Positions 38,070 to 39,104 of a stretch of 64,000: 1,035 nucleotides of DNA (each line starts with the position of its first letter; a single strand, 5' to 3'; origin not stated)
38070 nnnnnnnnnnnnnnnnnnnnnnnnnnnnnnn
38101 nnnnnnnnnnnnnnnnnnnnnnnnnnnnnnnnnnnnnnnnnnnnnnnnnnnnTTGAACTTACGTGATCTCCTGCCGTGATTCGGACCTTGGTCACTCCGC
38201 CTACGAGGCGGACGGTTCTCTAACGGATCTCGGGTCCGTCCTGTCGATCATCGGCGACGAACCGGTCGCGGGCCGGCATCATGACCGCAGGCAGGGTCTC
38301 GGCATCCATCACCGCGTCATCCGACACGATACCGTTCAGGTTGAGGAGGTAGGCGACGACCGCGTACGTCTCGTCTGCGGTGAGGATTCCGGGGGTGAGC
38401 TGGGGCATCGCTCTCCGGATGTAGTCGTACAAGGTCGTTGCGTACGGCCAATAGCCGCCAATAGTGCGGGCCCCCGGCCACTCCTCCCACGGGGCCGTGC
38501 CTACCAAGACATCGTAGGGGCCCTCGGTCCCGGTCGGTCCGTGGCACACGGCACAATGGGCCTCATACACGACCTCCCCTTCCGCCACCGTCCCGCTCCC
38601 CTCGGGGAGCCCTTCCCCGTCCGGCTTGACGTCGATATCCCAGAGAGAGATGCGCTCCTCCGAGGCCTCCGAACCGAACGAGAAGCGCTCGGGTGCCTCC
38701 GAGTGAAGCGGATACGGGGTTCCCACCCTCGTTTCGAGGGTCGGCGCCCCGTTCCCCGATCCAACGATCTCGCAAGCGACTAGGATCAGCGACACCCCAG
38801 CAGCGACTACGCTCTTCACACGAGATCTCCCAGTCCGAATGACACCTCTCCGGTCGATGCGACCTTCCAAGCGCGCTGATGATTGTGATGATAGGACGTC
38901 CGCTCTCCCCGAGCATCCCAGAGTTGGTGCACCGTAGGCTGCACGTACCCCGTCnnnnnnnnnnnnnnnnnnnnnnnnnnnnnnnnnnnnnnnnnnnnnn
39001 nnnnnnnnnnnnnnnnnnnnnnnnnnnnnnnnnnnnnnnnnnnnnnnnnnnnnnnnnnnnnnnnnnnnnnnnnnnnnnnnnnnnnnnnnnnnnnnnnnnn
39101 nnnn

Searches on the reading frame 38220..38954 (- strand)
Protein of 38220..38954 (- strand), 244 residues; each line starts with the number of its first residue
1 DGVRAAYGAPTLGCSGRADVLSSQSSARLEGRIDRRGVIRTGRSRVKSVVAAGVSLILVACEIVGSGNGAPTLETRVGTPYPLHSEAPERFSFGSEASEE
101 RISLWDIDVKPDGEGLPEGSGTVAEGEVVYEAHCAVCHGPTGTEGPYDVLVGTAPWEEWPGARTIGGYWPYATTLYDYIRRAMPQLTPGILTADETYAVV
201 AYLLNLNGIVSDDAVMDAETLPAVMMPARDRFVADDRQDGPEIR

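Call 17: search_protein_families(library=pfam, proteins=[window:38220-38954:-], max_evalue=0.01)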
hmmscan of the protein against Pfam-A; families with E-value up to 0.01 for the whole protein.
window:38220-38954:- (244 aa): 2 families
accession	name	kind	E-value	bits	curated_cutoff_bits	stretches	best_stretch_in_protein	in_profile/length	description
PF13442.11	Cytochrome_CBB3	-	1e-09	39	27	1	122-203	2-68/68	Cytochrome C oxidase, cbb3-type, subunit III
PF00034.26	Cytochrom_C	-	1.5e-09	39.4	21.3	1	123-206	1-89/90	Cytochrome c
